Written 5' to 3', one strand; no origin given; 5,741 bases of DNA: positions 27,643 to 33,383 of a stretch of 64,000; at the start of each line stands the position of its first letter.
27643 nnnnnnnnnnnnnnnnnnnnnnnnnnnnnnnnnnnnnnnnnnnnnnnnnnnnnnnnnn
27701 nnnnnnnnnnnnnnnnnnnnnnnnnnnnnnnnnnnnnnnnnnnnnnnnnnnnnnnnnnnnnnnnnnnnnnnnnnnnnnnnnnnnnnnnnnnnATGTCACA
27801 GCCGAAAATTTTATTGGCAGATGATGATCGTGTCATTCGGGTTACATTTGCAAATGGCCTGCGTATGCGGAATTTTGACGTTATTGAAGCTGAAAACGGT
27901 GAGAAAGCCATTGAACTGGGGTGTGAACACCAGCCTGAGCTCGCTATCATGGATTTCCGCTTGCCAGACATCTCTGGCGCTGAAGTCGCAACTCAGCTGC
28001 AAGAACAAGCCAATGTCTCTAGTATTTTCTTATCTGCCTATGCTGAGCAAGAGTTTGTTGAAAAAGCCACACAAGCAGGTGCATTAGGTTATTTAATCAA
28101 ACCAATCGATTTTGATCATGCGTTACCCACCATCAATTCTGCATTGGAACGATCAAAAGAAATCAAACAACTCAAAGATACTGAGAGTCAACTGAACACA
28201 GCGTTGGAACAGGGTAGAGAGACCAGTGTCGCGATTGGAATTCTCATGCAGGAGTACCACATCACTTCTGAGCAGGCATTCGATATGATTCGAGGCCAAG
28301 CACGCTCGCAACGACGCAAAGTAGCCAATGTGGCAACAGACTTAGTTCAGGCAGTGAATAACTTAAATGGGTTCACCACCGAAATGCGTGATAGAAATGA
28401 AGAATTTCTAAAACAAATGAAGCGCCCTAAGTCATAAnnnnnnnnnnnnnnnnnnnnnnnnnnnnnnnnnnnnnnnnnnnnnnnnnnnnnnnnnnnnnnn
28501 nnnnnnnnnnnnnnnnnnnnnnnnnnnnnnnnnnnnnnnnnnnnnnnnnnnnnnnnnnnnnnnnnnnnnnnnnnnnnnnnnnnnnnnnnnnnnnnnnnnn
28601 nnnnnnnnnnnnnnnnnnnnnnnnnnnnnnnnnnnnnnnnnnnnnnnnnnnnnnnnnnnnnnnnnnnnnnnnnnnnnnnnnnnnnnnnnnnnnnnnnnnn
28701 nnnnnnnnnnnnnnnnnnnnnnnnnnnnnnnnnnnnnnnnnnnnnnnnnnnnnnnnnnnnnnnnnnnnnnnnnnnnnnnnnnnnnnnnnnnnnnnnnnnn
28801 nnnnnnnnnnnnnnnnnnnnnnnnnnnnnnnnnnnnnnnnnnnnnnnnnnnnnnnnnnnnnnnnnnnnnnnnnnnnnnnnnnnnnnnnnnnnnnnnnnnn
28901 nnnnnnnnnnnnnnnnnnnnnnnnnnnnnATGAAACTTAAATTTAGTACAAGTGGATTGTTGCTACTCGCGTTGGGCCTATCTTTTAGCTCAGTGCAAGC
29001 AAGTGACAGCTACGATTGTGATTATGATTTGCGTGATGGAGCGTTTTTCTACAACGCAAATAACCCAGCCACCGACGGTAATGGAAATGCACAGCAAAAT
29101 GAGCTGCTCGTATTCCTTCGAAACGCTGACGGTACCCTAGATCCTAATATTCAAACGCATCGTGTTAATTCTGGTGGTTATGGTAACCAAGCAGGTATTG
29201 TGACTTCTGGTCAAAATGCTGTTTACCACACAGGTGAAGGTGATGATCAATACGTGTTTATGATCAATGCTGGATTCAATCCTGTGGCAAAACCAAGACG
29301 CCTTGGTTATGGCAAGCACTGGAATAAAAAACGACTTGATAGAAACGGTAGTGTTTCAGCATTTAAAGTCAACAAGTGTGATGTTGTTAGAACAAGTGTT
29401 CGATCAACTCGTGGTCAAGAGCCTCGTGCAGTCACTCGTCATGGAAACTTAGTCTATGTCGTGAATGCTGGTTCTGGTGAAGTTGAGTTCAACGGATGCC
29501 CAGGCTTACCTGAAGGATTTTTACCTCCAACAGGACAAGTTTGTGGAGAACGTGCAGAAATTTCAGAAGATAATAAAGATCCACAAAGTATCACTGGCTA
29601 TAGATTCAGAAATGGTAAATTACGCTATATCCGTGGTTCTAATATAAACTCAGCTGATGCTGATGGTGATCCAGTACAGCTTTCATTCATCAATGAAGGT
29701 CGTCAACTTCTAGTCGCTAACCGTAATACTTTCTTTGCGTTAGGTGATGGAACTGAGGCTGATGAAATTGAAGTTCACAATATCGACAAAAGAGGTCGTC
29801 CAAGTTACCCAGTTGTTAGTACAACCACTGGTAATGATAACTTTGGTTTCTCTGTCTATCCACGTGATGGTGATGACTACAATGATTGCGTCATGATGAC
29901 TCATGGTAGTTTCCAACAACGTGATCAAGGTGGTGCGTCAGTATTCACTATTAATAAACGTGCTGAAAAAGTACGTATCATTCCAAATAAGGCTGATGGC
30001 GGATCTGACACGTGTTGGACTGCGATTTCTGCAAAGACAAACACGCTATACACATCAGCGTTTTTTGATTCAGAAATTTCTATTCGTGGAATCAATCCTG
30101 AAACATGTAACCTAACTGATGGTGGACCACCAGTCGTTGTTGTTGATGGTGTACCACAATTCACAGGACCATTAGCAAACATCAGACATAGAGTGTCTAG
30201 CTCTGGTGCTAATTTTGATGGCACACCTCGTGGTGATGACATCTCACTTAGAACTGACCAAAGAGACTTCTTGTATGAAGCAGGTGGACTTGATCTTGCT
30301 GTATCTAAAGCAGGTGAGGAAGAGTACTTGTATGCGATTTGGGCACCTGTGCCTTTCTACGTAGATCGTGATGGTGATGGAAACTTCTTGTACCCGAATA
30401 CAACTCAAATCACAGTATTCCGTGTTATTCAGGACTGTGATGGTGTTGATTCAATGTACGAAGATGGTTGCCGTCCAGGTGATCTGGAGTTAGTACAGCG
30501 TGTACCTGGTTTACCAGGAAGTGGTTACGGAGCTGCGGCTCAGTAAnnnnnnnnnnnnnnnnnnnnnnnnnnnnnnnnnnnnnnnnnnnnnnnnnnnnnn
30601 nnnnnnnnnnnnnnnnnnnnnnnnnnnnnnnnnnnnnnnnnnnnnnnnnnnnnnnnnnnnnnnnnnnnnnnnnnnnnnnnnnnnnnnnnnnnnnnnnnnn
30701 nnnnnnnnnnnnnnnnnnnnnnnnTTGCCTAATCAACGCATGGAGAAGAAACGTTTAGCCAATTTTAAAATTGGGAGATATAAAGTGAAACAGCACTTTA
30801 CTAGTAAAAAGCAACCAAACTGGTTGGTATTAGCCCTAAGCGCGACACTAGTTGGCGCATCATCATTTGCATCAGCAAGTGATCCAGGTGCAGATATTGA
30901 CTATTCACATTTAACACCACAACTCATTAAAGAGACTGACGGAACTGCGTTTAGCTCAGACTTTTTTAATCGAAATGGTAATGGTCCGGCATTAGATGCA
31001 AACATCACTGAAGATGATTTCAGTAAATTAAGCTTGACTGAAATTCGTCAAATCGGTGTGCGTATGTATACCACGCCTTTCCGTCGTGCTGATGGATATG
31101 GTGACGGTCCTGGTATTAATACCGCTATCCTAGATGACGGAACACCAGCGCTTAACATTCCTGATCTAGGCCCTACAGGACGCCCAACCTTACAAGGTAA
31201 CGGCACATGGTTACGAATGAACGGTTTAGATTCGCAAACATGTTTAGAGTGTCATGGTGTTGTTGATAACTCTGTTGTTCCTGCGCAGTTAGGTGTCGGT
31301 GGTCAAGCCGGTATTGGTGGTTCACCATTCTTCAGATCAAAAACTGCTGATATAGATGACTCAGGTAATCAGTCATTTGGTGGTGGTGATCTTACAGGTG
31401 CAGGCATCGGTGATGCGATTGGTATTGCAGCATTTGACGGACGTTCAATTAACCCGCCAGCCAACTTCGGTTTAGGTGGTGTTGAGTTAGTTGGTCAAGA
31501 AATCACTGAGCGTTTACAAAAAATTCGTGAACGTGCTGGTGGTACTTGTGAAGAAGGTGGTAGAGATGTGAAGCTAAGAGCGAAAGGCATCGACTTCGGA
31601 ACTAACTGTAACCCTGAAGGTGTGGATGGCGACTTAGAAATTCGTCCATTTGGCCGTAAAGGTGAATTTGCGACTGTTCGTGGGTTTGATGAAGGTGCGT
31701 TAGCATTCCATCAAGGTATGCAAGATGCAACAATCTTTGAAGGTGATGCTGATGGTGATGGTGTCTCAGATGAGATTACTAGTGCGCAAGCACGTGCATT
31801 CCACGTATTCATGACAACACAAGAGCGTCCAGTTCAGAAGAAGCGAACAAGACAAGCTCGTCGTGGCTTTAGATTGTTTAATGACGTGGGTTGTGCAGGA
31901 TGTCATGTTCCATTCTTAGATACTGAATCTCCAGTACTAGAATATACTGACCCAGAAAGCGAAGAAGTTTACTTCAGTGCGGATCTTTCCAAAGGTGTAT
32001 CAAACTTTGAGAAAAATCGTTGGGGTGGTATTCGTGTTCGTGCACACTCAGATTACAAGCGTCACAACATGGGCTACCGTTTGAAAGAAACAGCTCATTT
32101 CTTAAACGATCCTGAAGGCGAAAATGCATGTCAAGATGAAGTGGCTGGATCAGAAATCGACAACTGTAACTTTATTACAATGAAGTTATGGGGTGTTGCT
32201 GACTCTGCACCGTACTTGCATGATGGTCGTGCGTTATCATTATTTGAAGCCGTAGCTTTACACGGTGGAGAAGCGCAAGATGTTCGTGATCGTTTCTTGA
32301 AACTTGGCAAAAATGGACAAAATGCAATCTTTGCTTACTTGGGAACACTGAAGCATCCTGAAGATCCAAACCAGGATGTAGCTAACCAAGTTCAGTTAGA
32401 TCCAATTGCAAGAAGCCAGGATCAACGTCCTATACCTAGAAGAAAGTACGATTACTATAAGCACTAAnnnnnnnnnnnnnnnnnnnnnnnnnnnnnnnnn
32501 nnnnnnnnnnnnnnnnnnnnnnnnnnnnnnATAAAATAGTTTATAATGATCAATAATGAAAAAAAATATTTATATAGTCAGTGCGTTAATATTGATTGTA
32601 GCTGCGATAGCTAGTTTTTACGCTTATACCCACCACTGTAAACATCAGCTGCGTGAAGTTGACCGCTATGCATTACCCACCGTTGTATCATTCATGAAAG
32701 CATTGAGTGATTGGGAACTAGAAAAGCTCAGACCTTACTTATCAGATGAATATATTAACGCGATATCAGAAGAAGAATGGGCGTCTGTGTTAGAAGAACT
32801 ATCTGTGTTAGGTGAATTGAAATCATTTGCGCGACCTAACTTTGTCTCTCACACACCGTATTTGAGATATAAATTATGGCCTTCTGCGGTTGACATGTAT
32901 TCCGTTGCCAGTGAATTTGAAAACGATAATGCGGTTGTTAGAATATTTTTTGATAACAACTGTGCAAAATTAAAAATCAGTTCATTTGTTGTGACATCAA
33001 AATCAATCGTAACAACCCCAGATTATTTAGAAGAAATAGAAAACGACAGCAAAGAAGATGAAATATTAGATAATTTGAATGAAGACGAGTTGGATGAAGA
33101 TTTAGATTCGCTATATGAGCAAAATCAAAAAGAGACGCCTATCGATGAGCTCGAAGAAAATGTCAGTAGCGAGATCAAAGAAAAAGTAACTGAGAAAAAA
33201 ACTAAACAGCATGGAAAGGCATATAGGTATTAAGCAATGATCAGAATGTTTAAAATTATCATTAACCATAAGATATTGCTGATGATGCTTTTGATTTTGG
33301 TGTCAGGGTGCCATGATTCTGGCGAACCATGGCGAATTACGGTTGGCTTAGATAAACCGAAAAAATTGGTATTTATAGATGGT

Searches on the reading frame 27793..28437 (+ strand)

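Call 46: search_protein_families(library=pfam, proteins=[window:27793-28437:+], max_evalue=0.0001)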
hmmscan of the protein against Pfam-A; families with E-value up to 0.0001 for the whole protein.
window:27793-28437:+ (214 aa): 2 families
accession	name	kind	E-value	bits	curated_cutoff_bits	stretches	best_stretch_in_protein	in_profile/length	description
PF00072.30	Response_reg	-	2.6e-23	82.7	30.2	1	6-109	1-105/111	Response regulator receiver domain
PF03861.19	ANTAR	-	2e-13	50.3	27.3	1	133-185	2-54/54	ANTAR domain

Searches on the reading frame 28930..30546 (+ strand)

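Call 9: search_protein_families(library=ncbifam, proteins=[window:28930-30546:+], max_evalue=0.00001)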
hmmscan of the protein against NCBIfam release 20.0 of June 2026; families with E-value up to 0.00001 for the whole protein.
window:28930-30546:+ (538 aa): 0 families

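Call 46: search_protein_families(library=pfam, proteins=[window:28930-30546:+], max_evalue=0.0001)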
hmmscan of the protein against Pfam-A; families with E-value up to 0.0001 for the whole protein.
window:28930-30546:+ (538 aa): 1 family
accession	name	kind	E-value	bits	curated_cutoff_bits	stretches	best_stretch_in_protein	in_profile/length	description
PF10282.15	Lactonase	-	1.4e-05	24.9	21.7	0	330-389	57-116/344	Lactonase, 7-bladed beta-propeller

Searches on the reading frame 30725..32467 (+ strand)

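Call 9: search_protein_families(library=ncbifam, proteins=[window:30725-32467:+], max_evalue=0.00001)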
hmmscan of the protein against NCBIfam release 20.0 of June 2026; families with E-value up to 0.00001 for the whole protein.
window:30725-32467:+ (580 aa): 0 families

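Call 46: search_protein_families(library=pfam, proteins=[window:30725-32467:+], max_evalue=0.0001)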
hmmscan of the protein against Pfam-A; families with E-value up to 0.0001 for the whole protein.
window:30725-32467:+ (580 aa): 1 family
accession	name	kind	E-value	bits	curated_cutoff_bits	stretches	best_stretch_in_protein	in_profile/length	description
PF06537.16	DHOR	-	1.5e-09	37.3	22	1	488-540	439-497/499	Di-haem oxidoreductase, putative peroxidase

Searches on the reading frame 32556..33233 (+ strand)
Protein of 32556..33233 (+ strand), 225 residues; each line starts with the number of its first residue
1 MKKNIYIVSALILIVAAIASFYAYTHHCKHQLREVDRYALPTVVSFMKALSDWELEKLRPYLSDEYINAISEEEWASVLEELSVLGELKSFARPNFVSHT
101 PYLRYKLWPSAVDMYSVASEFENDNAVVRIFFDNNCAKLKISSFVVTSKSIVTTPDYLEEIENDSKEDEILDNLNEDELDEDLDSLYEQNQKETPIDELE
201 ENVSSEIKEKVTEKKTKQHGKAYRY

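Call 9: search_protein_families(library=ncbifam, proteins=[window:32556-33233:+], max_evalue=0.00001)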
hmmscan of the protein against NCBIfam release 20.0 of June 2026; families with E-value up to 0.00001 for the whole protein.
window:32556-33233:+ (225 aa): 0 families

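Call 47: search_protein_families(library=pfam, proteins=[window:32556-33233:+], max_evalue=0.001)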
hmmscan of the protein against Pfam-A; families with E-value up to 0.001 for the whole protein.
window:32556-33233:+ (225 aa): 1 family
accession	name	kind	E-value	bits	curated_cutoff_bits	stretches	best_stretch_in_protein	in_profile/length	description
PF13026.12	DUF3887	-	3.9e-06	27.9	31.8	0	46-136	4-86/91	Protein of unknown function (DUF3887)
